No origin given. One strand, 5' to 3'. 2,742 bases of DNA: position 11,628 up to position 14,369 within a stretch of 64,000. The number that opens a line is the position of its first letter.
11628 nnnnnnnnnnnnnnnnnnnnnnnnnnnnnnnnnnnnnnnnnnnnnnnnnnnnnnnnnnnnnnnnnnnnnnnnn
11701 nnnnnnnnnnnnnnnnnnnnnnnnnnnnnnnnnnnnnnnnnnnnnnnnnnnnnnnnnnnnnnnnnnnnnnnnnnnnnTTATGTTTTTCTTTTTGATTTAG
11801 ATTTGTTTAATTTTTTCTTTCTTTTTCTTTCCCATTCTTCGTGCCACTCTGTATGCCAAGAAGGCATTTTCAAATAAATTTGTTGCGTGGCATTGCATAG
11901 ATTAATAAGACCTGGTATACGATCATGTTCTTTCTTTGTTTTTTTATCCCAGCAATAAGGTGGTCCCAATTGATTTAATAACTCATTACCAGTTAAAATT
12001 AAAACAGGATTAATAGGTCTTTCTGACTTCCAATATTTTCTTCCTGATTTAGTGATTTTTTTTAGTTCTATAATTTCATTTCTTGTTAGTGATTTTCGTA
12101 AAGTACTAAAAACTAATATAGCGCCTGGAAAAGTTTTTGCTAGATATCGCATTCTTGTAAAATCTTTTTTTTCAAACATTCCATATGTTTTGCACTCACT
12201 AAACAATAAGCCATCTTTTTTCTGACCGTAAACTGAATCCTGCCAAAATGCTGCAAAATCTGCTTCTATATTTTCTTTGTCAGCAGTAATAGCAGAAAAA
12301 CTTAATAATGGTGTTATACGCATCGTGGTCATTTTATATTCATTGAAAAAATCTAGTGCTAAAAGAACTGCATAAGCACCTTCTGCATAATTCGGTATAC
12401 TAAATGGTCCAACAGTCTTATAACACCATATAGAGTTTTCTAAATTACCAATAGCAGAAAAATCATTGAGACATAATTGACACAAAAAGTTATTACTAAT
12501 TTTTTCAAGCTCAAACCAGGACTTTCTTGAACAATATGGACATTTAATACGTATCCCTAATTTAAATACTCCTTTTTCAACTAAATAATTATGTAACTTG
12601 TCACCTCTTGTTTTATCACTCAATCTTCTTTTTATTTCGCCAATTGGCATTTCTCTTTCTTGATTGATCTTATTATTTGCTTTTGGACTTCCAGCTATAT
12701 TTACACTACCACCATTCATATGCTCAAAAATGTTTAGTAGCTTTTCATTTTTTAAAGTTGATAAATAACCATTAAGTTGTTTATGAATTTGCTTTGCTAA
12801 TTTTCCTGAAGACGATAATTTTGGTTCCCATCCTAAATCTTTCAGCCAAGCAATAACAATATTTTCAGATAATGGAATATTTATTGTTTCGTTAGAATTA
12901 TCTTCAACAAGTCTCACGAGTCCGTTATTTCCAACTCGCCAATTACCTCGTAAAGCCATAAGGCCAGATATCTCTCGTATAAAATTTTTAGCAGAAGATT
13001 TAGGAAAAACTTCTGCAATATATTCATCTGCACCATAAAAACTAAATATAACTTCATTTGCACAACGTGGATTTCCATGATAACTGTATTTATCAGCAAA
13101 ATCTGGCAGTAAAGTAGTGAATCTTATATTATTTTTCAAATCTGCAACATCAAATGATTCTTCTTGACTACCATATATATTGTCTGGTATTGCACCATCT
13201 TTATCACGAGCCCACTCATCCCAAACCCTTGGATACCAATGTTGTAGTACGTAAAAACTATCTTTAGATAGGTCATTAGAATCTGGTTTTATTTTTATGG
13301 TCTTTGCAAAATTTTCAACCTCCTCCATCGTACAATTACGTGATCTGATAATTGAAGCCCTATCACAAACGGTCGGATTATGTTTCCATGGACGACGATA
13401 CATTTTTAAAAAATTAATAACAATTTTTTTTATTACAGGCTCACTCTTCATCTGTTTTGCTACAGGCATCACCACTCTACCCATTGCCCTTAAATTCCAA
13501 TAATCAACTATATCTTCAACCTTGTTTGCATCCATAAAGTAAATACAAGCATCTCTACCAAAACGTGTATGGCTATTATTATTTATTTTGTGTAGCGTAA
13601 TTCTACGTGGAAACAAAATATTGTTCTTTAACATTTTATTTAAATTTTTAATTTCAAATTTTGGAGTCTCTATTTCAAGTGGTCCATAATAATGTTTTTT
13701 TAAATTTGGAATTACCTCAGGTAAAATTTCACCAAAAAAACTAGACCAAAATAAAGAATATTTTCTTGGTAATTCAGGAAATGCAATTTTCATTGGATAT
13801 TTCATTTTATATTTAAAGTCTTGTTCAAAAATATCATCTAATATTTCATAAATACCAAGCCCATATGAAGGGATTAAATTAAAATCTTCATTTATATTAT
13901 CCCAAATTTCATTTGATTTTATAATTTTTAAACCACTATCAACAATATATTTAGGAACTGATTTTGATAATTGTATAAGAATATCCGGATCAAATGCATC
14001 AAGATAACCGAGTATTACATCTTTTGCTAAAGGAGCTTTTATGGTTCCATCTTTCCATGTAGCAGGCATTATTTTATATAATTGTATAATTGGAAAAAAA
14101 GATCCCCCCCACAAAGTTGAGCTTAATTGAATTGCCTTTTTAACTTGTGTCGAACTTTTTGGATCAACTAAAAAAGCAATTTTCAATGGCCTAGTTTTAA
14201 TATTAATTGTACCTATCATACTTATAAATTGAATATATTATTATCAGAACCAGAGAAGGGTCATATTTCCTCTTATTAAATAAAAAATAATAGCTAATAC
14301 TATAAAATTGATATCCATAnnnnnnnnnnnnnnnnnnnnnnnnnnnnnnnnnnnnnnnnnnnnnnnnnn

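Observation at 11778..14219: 813-aa zinc-ribbon protein of unknown function wedged between the glycan operon and the R-M operon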

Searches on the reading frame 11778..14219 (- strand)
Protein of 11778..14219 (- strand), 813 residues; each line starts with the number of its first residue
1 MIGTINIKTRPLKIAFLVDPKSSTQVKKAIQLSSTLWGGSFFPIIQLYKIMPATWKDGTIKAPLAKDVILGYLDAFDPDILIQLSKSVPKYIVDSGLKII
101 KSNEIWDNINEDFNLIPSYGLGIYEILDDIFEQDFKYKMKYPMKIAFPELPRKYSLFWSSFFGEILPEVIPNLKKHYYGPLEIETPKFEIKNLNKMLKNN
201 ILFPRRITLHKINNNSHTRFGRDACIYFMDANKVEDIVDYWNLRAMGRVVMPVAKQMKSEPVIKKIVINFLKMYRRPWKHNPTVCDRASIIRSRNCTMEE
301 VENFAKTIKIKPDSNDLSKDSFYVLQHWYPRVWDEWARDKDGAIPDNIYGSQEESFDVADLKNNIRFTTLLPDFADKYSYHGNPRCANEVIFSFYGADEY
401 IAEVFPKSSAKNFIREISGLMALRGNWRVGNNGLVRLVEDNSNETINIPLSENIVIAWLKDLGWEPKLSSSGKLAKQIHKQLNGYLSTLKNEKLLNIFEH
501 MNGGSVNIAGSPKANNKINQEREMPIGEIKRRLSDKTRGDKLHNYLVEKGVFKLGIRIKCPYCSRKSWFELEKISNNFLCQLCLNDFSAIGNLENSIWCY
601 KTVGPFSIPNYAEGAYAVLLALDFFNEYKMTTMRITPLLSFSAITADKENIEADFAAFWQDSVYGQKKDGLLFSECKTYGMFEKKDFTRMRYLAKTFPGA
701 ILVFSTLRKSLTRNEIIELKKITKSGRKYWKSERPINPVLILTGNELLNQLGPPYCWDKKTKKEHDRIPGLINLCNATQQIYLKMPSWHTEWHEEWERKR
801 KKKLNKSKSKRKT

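Call 5: search_protein_families(library=pfam, proteins=[window:11778-14219:-], max_evalue=10)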
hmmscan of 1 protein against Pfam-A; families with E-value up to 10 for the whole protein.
window:11778-14219:- (813 aa): 0 families
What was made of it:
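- On PD-(D/E)xK nuclease superfamily: No Pfam hit at E <= 10 for the window protein (call 5).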

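Call 6: search_protein_families(library=padloc, proteins=[window:11778-14219:-], max_evalue=10)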
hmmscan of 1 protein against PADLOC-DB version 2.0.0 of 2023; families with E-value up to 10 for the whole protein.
window:11778-14219:- (813 aa): 0 families
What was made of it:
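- On Known defence systems in PADLOC-DB v2 (Shedu, Upx, PD-T4/T7/Lambda, Gabija and others): 0 of 5027 models match at E <= 10 (call 6).
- Closest known: MspJI / AspBHI family. Different: There is no PADLOC hit (call 6), and modification dependence is untested.
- Closest known: Shedu. Different: There is no hit to any PADLOC model, including Shedu and Upx (call 6).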

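Call 7: search_protein_families(library=ncbifam, proteins=[window:11778-14219:-], max_evalue=10)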
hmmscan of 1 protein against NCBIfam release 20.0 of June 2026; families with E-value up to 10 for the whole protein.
window:11778-14219:- (813 aa): 3 families
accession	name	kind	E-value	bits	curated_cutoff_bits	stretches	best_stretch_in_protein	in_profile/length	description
NF001608.0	PRK00398.1-6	equivalog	0.02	14.7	84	1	554-566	18-30/46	DNA-directed RNA polymerase subunit P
NF041869.1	paae_haloarch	equivalog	0.031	14.5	100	1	752-781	19-51/56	1,2-phenylacetyl-CoA epoxidase subunit PaaE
NF038384.1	zinc_YnfU_fam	subfamily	0.051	13.1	36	1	556-585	15-46/52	YnfU family zinc-binding protein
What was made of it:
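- Tried and rejected: Pfam, PADLOC and NCBIfam on the window protein gave nothing but zinc-ribbon noise (calls 5-7).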

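Call 8: find_homologous_proteins(query=window:11778-14219:-)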
Query window:11778-14219:- (813 aa): 560 proteins with E <= 0.001 among 8000 candidates; the best 120 are listed.
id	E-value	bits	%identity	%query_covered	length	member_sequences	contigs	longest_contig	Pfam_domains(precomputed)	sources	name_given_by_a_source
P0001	0.0e+0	1698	100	90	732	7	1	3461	-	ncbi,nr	ncbi:hypothetical protein HOG11_04195, partial [bacterium]|nr:hypothetical protein [bacterium]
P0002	0.0e+0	1250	62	100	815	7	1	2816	-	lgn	-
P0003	0.0e+0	1248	62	99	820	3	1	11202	-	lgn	-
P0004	0.0e+0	1246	62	100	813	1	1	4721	-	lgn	-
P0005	0.0e+0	1228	62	98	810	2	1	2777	-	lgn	-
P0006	0.0e+0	1225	61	100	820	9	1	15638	-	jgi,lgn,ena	-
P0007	0.0e+0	1223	61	100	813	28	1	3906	-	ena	-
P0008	0.0e+0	1222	61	99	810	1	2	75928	-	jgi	jgi:hypothetical protein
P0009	0.0e+0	1221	60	100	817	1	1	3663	-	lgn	-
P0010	0.0e+0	1215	61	100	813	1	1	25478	-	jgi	jgi:hypothetical protein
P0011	0.0e+0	1203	61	99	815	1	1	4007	-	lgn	-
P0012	0.0e+0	1198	61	99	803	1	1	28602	-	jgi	jgi:hypothetical protein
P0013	0.0e+0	1197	60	99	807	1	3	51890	-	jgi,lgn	jgi:hypothetical protein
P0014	0.0e+0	1185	60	100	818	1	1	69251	-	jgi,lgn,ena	-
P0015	0.0e+0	1184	59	99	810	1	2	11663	-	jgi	jgi:hypothetical protein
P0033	0.0e+0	1137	62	93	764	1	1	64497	-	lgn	-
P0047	0.0e+0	1113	55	100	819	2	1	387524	-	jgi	jgi:hypothetical protein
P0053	0.0e+0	1098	57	99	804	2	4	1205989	-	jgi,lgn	jgi:hypothetical protein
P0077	0.0e+0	1062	53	99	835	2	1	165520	-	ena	-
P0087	0.0e+0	1051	54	100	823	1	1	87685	-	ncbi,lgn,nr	ncbi:hypothetical protein SAMN06295888_11953 [Desulfonatronum zhilinae]|nr:hypothetical protein SAMN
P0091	0.0e+0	1044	53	98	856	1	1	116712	-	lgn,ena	-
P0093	0.0e+0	1043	53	100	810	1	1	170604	-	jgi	jgi:hypothetical protein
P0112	0.0e+0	1027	53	99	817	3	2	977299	-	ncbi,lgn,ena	ncbi:MAG: hypothetical protein WB341_06310 [Terracidiphilus sp.]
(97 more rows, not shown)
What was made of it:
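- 11778..14219 (-): Complete gene for the 813-aa protein (stop codon 11778-11780). Full-length homologs at 50-62% identity (call 8).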

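Call 9: search_solved_structures(query=window:11778-14219:-, max_evalue=10)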
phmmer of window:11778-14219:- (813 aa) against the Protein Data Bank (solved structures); distinct sequences matched with E-value up to 10: 1.
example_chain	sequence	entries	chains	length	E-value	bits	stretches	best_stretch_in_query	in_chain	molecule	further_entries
5mm2_C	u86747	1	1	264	1.1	10.5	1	429-454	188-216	Capsid protein VP4A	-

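Call 11: find_encoding_contigs(protein=P0087, flank=10000, max_places=3)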
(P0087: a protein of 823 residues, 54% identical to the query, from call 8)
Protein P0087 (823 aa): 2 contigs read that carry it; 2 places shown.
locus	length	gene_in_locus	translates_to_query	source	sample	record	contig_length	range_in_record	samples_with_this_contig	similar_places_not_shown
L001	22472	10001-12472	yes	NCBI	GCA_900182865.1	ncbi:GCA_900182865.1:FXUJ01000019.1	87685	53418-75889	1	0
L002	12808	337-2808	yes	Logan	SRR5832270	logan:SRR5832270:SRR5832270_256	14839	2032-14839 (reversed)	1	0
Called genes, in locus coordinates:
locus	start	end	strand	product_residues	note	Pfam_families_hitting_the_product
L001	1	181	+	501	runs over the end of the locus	PF04748:Polysacc_deac_2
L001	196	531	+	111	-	PF07883:Cupin_2, PF05899:Cupin_3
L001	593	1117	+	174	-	-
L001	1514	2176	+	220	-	PF13353:Fer4_12 (weak), PF04055:Radical_SAM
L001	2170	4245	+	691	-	PF03477:ATP-cone, PF13597:NRDD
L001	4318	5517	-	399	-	PF00817:IMS, PF11798:IMS_HHH, PF21999:IMS_HHH_1, PF11799:IMS_C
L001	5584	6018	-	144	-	PF13581:HATPase_c_2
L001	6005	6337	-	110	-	PF01740:STAS, PF13466:STAS_2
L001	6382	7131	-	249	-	PF14371:DUF4412 (weak)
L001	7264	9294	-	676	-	PF00384:Molybdopterin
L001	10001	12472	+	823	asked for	-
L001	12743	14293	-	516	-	PF02335:Cytochrom_C552, PF14522:Cytochrome_C7 (faint)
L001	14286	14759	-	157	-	PF03264:Cytochrom_NNT, PF09699:Paired_CXXCH_1 (faint), PF14522:Cytochrome_C7 (faint)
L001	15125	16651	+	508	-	PF03853:YjeF_N, PF01256:Carb_kinase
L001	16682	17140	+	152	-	PF00571:CBS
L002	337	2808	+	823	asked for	-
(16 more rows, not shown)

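Call 15: find_encoding_contigs(protein=P0053, flank=10000, max_places=2)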
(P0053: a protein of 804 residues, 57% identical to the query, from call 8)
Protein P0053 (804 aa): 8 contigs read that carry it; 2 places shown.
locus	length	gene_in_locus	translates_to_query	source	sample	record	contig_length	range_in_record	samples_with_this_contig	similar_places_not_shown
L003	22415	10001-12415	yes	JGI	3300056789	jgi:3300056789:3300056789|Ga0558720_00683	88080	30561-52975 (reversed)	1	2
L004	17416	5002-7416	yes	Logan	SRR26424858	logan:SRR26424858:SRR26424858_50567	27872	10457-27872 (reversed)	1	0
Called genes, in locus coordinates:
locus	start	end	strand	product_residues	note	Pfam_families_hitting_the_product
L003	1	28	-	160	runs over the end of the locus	-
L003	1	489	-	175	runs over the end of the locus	-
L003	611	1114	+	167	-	-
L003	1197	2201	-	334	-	PF20990:DUF2207_C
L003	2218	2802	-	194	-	PF00719:Pyrophosphatase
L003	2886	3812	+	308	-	-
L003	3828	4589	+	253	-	-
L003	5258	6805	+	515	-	PF12161:HsdM_N, PF02384:N6_Mtase, PF05175:MTS (faint)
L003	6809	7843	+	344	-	PF13310:Virulence_RhuM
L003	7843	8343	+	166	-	-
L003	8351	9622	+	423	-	PF01420:Methylase_S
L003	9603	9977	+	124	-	-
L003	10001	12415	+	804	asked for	-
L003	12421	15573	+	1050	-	PF04313:HSDR_N, PF04851:ResIII, PF18766:SWI2_SNF2, PF22679:T1R_D3-like, PF11867:T1RH-like_C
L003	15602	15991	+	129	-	PF08818:DUF1801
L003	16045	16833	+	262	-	-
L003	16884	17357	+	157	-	PF00293:NUDIX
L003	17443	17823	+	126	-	PF04892:VanZ-LLP1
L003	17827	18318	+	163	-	-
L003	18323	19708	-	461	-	PF00395:SLH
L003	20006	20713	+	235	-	PF13310:Virulence_RhuM, PF02661:Fic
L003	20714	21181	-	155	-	-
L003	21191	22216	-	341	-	PF00990:GGDEF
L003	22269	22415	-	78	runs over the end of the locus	-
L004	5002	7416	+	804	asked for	-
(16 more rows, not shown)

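Call 16: find_encoding_contigs(protein=P0112, flank=10000, max_places=2)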
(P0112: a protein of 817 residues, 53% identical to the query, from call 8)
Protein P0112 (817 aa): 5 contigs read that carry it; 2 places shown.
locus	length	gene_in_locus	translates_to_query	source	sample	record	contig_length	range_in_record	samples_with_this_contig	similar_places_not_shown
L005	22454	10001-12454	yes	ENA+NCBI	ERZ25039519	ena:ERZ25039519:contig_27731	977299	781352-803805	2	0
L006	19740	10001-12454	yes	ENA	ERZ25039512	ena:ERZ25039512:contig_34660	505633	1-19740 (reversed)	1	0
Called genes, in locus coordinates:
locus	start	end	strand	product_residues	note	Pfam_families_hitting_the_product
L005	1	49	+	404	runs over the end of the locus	PF13620:CarboxypepD_reg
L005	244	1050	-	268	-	PF00970:FAD_binding_6, PF00175:NAD_binding_1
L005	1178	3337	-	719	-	PF02129:Peptidase_S15, PF08530:PepX_C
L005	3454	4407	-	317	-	PF01545:Cation_efflux, PF16916:ZT_dimer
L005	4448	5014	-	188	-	-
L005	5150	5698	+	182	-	PF00227:Proteasome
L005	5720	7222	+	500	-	PF00004:AAA (weak), PF07728:AAA_5 (weak), PF00004:AAA, PF07724:AAA_2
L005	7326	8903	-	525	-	PF00083:Sugar_tr, PF06609:TRI12 (weak), PF07690:MFS_1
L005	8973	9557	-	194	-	PF00857:Isochorismatase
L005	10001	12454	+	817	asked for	-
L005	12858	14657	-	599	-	PF13199:Glyco_hydro_66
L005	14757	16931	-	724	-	PF00486:Trans_reg_C, PF07676:PD40 (weak), PF26550:Tricorn_2nd (weak), PF26549:Tricorn_N, PF26549:Tricorn_N, PF26550:Tricorn_2nd, PF26549:Tricorn_N, PF26550:Tricorn_2nd, +7 more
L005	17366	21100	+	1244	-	PF13620:CarboxypepD_reg, PF13715:CarbopepD_reg_2 (faint), PF25183:OMP_b-brl_4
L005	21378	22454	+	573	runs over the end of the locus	PF24575:TPR_Slam (weak), PF12895:ANAPC3 (weak), PF13432:TPR_16, PF14559:TPR_19, PF13414:TPR_11 (weak), PF24575:TPR_Slam (weak), PF13414:TPR_11 (weak), PF14559:TPR_19, +17 more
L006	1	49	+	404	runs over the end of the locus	PF13620:CarboxypepD_reg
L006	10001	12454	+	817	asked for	-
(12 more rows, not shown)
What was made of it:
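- There are solo insertions among housekeeping genes in Desulfonatronum and Terracidiphilus (calls 11, 16). The gene also occurs alone among housekeeping genes (calls 11, 16). Single-gene insertions between unrelated housekeeping genes (calls 11, 16).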

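Call 17: find_encoding_contigs(protein=P0047, flank=10000, max_places=2)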
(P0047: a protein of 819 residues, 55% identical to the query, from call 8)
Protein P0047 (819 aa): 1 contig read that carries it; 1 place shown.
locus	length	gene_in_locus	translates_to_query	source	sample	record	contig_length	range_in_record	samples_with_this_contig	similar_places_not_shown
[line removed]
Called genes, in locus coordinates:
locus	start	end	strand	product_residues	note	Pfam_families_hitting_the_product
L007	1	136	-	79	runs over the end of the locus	-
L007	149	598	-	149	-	-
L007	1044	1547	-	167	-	-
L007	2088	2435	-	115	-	-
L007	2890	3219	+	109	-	-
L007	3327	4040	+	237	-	PF01555:N6_N4_Mtase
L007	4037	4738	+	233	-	-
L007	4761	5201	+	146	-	-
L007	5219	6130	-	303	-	-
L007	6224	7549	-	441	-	PF01935:DUF87 (weak), PF10412:TrwB_AAD_bind, PF12696:TraG-D_C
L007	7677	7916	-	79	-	-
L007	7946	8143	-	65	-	-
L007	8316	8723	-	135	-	-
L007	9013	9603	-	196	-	-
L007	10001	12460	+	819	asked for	-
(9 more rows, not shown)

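Call 18: find_related_loci(query=A1, collection=genome_contigs, flank=10000)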
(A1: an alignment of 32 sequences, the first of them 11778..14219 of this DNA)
Query A1 (813 aa) in genome_contigs; peptide patterns used: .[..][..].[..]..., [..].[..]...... (x = any residue, [..] = any of these).
182 stretches matched a pattern; 128 encode a relative of the query (tblastn E <= 1e-3); the best 80 are kept; 78 distinct loci.
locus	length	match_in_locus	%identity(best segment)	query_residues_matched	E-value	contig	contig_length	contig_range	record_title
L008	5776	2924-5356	62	1-810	0e+0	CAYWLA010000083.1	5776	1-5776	MAG TPA_asm: uncultured Methanosarcinales archaeon isolate SRP178699_co1_467 genome assembly, contig: NODE_20497_length_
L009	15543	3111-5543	62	1-810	0e+0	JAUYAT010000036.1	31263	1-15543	MAG: bacterium isolate C19_concoct.bin.47 C19_k141_70132, whole genome shotgun sequence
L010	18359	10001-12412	59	2-804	0e+0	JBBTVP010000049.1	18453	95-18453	MAG: Patescibacteria group bacterium isolate H51-bin047_1 H51_bin047_1_000000000049, whole genome shotgun sequence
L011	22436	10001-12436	57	1-809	0e+0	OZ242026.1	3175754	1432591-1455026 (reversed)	MAG: Nitrospirales bacterium isolate ad4af3c8-44ab-4a5f-8523-14f9326d4af7 genome assembly, chromosome: 1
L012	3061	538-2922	59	15-808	0e+0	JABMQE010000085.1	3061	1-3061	MAG: Candidatus Falkowbacteria bacterium isolate bin.303 k141_4571598, whole genome shotgun sequence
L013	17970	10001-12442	54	1-812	0e+0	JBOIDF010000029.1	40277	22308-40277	MAG: Gammaproteobacteria bacterium isolate SD8037_metabat2.bin.6 NODE_253_length_40277_cov_19.257460, whole genome shotg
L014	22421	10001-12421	54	1-811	0e+0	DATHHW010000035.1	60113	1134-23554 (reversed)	MAG TPA_asm: Pyrinomonadaceae bacterium isolate SMAG_U12510 k141_3234, whole genome shotgun sequence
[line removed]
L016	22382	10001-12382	51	1-799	0e+0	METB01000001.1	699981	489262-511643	MAG: candidate division Kazan bacterium RIFCSPHIGHO2_01_FULL_44_14 RIFCSPHIGHO2_01_FULL_KAZAN_44_14, whole genome shotgu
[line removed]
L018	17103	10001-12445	48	1-813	0e+0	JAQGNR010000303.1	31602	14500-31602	MAG: Herbaspirillum sp. isolate RYN_592 scaffold_409335, whole genome shotgun sequence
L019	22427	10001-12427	47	1-811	0e+0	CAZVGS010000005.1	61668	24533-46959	MAG TPA_asm: uncultured Gammaproteobacteria bacterium isolate binchicken_co16_182 genome assembly, contig: NODE_821_leng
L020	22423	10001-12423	54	1-802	0e+0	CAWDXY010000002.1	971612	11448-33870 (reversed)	MAG: uncultured delta proteobacterium isolate MFD01248.bin.1.21 genome assembly, contig: contig_17444, whole genome shot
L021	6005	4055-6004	57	3-652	0e+0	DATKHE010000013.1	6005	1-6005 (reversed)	MAG TPA_asm: Candidatus Paceibacterota bacterium isolate SMAG_U14569 k141_153263, whole genome shotgun sequence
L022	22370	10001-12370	46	1-793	0e+0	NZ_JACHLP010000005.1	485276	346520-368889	Roseateles oligotrophus strain S00239 Ga0436337_05, whole genome shotgun sequence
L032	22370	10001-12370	42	1-802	0e+0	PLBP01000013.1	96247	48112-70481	MAG: Hyphomicrobiales bacterium isolate palsa_905 73.20111000_P3M.64_contig_4728, whole genome shotgun sequence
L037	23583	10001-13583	43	1-809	0e+0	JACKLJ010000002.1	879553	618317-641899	MAG: Burkholderiaceae bacterium isolate HK-STAS-PROT-89 HK-STAS-PROT-89_2, whole genome shotgun sequence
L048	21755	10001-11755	52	1-585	0e+0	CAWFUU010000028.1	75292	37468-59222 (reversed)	MAG: uncultured Acidobacteriaceae bacterium isolate MFD09286.bin.1.47 genome assembly, contig: contig_44829, whole genom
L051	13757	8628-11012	31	3-813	6e-144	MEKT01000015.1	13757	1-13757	MAG: Acidobacteria bacterium RIFCSPLOWO2_02_FULL_65_29 rifcsplowo2_02_scaffold_11668, whole genome shotgun sequence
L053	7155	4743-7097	33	3-803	9e-143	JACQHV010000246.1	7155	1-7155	MAG: Gammaproteobacteria bacterium isolate NC_groundwater_1108_Ag_S2p5_46_34 S_2p5_S6_coassembly_k141_4828089, whole gen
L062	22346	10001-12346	34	3-803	2e-145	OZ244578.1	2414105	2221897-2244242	MAG: Nitrospirales bacterium isolate 83319e49-b25c-4d37-b617-5fb2533e65d0 genome assembly, chromosome: 1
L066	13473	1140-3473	32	2-795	1e-125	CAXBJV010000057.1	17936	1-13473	MAG TPA_asm: uncultured Woeseiaceae bacterium isolate ERR2762122_metabat2_19 genome assembly, contig: ERZ3421826.4757, w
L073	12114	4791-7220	33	3-787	3e-117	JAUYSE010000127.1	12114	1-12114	MAG: Legionellaceae bacterium isolate C5_metabat.bin.53 C5_k141_379698, whole genome shotgun sequence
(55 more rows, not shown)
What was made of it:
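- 128 of 185,579 species carry a relative, across more than 15 phyla, with 62% identity between Patescibacteria and a Methanosarcinales MAG (call 18). 62% identity across bacterial phyla and an archaeal MAG (call 18).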
